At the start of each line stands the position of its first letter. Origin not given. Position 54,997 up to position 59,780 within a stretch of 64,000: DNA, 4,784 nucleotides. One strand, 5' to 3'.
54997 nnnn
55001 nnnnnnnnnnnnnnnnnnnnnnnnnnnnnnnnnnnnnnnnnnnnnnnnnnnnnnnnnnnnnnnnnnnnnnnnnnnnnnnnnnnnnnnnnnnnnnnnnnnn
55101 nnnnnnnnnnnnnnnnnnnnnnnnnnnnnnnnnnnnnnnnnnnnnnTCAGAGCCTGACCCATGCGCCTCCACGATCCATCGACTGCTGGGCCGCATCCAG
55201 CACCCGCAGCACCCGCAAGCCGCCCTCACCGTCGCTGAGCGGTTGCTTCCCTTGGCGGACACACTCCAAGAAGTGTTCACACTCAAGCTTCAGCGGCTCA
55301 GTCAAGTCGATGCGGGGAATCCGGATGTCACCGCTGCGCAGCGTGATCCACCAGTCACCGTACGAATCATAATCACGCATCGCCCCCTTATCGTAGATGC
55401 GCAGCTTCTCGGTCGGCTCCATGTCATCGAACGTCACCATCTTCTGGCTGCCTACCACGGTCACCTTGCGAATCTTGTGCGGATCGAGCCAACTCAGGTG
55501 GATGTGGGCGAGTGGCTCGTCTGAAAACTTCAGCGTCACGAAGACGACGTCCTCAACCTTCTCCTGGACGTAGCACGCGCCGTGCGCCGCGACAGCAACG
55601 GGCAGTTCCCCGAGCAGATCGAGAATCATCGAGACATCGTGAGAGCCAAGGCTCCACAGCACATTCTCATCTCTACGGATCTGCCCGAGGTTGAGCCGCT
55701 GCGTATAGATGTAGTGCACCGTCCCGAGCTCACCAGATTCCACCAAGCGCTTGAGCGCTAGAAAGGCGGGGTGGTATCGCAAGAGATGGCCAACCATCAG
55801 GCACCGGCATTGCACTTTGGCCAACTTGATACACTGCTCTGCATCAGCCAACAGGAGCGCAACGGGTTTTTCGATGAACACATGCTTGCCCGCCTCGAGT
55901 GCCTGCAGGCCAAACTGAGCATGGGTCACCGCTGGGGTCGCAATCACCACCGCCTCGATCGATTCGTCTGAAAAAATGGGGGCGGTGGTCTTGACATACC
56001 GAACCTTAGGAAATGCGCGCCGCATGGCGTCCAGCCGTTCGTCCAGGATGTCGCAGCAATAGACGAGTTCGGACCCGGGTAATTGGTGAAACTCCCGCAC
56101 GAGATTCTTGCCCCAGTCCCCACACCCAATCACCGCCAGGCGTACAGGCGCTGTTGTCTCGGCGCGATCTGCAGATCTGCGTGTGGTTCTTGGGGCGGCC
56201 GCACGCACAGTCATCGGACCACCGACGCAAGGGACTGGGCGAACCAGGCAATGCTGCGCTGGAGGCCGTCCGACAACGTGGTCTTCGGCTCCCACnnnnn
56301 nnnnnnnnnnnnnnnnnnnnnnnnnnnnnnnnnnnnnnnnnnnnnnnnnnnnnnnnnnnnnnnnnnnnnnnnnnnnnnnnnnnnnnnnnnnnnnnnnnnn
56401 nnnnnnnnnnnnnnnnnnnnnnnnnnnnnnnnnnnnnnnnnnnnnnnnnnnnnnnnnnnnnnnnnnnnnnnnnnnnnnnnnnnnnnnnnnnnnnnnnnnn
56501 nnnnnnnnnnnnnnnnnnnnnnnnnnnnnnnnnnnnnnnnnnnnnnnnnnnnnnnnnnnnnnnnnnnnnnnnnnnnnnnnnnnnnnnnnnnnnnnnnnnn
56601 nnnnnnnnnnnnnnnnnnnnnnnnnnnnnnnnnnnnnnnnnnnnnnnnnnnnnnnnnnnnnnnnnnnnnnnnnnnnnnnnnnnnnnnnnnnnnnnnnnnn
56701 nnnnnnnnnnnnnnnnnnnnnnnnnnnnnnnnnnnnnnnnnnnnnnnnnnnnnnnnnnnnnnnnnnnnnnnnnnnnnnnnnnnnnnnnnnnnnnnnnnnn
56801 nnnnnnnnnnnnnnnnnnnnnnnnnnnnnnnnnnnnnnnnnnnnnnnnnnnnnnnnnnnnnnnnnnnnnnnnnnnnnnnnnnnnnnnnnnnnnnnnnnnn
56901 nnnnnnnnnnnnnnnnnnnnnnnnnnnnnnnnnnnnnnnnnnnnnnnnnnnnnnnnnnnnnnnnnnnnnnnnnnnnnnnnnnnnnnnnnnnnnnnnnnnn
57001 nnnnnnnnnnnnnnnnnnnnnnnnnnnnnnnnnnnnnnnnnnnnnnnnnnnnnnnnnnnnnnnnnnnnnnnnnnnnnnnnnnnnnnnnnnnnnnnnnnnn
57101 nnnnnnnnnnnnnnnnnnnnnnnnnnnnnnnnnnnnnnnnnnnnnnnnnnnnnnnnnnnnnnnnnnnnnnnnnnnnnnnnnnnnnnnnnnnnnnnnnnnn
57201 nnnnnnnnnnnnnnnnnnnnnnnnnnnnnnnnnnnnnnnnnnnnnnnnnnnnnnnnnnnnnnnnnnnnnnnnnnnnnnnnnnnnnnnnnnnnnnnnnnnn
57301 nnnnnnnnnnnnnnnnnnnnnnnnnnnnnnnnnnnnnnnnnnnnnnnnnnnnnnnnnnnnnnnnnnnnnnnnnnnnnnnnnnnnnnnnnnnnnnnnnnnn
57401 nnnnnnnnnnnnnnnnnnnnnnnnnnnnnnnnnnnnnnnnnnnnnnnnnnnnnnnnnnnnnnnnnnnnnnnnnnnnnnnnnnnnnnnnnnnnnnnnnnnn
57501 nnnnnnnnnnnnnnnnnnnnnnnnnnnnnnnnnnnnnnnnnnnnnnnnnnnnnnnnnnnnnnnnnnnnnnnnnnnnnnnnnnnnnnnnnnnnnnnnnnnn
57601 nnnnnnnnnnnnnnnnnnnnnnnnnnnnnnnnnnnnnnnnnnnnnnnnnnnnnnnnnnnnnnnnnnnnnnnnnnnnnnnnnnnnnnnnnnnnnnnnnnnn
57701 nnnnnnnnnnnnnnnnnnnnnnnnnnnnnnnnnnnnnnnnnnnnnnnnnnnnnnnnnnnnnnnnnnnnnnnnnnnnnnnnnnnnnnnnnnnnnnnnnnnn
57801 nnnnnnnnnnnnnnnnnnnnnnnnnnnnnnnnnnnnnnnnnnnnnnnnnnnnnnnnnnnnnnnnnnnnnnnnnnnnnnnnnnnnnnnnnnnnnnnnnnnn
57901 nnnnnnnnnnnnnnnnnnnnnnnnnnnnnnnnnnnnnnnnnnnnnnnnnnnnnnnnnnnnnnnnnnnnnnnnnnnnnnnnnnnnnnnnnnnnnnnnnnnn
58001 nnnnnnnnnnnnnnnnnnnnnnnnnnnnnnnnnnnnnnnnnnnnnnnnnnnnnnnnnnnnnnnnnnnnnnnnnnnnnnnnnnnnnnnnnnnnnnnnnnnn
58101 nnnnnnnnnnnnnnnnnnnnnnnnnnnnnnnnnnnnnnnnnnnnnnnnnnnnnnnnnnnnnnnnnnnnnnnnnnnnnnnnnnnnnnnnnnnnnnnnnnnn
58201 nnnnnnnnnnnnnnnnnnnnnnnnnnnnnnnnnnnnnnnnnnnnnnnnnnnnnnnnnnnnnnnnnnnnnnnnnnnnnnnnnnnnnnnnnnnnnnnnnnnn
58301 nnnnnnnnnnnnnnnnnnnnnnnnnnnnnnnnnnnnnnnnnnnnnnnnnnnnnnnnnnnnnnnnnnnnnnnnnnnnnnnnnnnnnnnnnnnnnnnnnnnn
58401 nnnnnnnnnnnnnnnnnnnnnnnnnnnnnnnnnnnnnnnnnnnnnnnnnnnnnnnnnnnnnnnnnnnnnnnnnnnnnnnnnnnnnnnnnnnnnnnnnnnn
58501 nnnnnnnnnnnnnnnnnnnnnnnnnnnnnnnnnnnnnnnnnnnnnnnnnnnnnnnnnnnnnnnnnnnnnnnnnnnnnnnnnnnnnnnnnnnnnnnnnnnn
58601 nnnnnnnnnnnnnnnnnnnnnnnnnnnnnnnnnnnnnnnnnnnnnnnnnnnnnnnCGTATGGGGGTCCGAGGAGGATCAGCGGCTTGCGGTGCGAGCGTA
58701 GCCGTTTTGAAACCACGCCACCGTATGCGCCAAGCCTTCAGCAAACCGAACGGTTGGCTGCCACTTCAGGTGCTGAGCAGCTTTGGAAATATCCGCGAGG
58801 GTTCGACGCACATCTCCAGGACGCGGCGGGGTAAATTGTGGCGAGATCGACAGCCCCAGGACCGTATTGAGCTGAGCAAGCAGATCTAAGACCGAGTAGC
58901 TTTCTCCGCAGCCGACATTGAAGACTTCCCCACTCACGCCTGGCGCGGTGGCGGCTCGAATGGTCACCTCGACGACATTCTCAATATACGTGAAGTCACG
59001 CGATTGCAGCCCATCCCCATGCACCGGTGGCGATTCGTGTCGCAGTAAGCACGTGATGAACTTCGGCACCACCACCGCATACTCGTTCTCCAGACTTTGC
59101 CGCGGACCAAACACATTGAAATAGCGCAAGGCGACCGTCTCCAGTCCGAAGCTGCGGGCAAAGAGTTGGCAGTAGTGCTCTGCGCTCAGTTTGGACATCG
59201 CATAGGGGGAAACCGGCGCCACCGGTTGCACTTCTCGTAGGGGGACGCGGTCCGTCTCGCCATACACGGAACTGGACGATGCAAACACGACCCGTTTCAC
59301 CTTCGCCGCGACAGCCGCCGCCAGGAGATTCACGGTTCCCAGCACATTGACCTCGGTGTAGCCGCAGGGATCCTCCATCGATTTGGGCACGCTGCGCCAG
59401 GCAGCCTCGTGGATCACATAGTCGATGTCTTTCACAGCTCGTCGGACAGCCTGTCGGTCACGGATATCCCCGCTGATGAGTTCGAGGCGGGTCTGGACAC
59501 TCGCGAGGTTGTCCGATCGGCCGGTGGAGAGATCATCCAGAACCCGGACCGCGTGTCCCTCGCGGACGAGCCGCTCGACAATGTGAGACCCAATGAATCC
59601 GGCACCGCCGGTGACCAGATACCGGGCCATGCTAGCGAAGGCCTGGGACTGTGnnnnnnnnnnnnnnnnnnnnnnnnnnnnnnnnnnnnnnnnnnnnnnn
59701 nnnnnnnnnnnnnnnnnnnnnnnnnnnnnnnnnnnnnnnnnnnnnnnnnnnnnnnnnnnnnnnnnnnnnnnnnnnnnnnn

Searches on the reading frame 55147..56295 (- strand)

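Call 6: search_protein_families(library=pfam, proteins=[window:55147-56295:-], max_evalue=0.001)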
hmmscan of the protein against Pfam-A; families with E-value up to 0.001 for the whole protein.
window:55147-56295:- (382 aa): 3 families
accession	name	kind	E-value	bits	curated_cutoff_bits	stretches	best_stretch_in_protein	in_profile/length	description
PF01408.29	GFO_IDH_MocA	-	1.1e-22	81.4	24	1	52-170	2-120/120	Oxidoreductase family, NAD-binding Rossmann fold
PF22725.1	GFO_IDH_MocA_C3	-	1.1e-15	58.2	27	1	178-287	1-123/124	GFO/IDH/MocA C-terminal domain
PF02894.22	GFO_IDH_MocA_C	-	2.2e-14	54.3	22.9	1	182-381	1-217/218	Oxidoreductase family, C-terminal alpha/beta domain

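Call 25: search_protein_families(library=ncbifam, proteins=[window:55147-56295:-], max_evalue=0.00001)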
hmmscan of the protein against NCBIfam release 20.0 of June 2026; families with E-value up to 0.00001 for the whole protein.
window:55147-56295:- (382 aa): 9 families
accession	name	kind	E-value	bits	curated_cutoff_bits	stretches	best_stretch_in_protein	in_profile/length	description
NF040723.1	UDP-GlcNAcDh_Arch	equivalog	5.8e-54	183.7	450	1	51-372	1-300/302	UDP-N-acetylglucosamine 3-dehydrogenase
TIGR04380.1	myo_inos_iolG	equivalog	2.9e-37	128.3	355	1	51-376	2-326/330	inositol 2-dehydrogenase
NF008607.0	PRK11579.1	subfamily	6e-21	74.8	330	1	90-285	42-245/346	oxidoreductase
NF058563.1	BT_2159_fam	equivalog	5e-16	58.7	650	1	51-197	1-147/350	disaccharide 3-dehydrogenase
NF041392.1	XylDh_Gfo6_Halo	equivalog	2.8e-15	56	350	1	45-200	11-170/350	D-xylose 1-dehydrogenase Gfo6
NF052679.1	InsChiInosDhIolG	equivalog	3.5e-15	55.9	540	1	51-197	3-152/343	bifunctional inositol 2-dehydrogenase/D-chiro-inositol 1-dehydrogenase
NF052479.1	LevoglcsnDh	equivalog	9.9e-15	54.1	650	1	82-195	43-156/386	levoglucosan dehydrogenase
NF007574.0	PRK10206.1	equivalog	1.2e-13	50.9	352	1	96-238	49-196/345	oxidoreductase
NF058561.1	BT_2158_fam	equivalog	6.4e-11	41.5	750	1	51-193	36-177/487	glycoside 3-dehydrogenase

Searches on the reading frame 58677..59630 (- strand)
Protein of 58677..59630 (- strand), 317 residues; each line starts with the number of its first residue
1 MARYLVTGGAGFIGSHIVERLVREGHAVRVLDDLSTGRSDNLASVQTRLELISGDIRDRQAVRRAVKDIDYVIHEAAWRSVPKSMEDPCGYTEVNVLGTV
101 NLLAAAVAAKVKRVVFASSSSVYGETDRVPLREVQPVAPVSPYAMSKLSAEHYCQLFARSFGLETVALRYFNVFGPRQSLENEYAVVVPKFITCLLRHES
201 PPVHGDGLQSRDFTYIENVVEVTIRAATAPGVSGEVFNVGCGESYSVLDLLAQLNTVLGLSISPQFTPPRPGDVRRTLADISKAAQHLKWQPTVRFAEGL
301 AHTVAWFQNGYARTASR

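Call 6: search_protein_families(library=pfam, proteins=[window:58677-59630:-], max_evalue=0.001)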
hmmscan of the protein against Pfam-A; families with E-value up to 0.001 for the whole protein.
window:58677-59630:- (317 aa): 10 families
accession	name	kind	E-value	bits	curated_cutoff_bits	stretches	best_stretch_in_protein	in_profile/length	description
PF01370.27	Epimerase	-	7.7e-65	219.1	20.9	1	5-240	2-240/240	NAD dependent epimerase/dehydratase family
PF16363.11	GDP_Man_Dehyd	-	7.5e-64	216.7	27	1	5-302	1-331/332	GDP-mannose 4,6 dehydratase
PF01073.25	3Beta_HSD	-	5.4e-34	117.9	22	1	5-229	1-231/280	3-beta hydroxysteroid dehydrogenase/isomerase family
PF02719.21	Polysacc_synt_2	-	1e-24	87.7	20.2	1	5-270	2-264/293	Polysaccharide biosynthesis protein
PF13460.12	NAD_binding_10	-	1.4e-15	58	27.2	1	8-154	1-131/184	NAD(P)H-binding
PF04321.23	RmlD_sub_bind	-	2.1e-14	53.7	27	1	4-175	3-153/287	RmlD substrate binding domain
PF07993.18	NAD_binding_4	-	1.2e-13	51.3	20.1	1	6-217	1-252/258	Male sterility protein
PF05368.20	NmrA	-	3.4e-11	43.7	27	1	5-121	6-109/298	NmrA-like family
PF08659.16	KR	-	5.1e-07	30.2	22.6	1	2-124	1-142/180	KR domain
PF00106.31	adh_short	-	6.2e-07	29.5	26.6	1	5-119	4-136/195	short chain dehydrogenase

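Call 25: search_protein_families(library=ncbifam, proteins=[window:58677-59630:-], max_evalue=0.00001)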
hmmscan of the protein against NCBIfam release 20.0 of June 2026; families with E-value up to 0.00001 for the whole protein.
window:58677-59630:- (317 aa): 31 families (the best 25 are shown)
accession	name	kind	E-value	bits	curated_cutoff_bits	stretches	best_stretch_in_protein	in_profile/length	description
NF011728.1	PRK15181.1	equivalog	7e-64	216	760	1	3-309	17-339/348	Vi polysaccharide biosynthesis UDP-N-acetylglucosaminuronic acid C-4 epimerase TviC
TIGR01179.1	galE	equivalog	2e-63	214.2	262.3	1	5-307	3-325/332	UDP-glucose 4-epimerase GalE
TIGR04180.1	EDH_00030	hypoth_equivalog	4.5e-61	206.5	475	1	5-293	2-295/297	NAD-dependent 4,6-dehydratase LegB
TIGR01181.1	dTDP_gluc_dehyt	equivalog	5.2e-57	193.3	365.1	1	3-309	1-313/321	dTDP-glucose 4,6-dehydratase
NF007956.0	PRK10675.1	subfamily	2.1e-43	148.8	394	1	3-307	2-329/338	UDP-glucose 4-epimerase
TIGR02197.1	heptose_epim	equivalog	1.9e-39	135.7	274.6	1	5-308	2-314/316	ADP-glyceromanno-heptose 6-epimerase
NF007582.0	PRK10217.1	equivalog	9.2e-36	123.6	698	1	1-308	1-332/355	dTDP-glucose 4,6-dehydratase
NF007490.0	PRK10084.1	subfamily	8.2e-33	113.9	649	1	4-308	3-335/361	dTDP-glucose 4,6-dehydratase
TIGR03466.1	HpnA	hypoth_equivalog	3.4e-30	105.1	367.65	1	4-261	3-249/327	hopanoid-associated sugar epimerase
NF042422.1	oxyalk_red_OleD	equivalog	6.5e-26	91.5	580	1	4-255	3-247/329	2-alkyl-3-oxoalkanoate reductase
TIGR02622.1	CDP_4_6_dhtase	equivalog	1.5e-23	83.5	278.45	1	4-162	7-173/352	CDP-glucose 4,6-dehydratase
NF052578.1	StrlDmthSdmBMthl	equivalog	6.3e-22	78.8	600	1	5-262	4-249/328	sterol demethylase protein SdmB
NF047922.1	GDPFucSynFcl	equivalog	6.7e-22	78.3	500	1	5-309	6-303/308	GDP-L-fucose synthase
NF008360.0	PRK11150.1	equivalog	5.4e-21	75.1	452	1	5-247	3-243/310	ADP-glyceromanno-heptose 6-epimerase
NF042423.1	oxyalk_red_Shew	equivalog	1.5e-20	73.6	580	1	3-179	10-180/331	2-alkyl-3-oxoalkanoate reductase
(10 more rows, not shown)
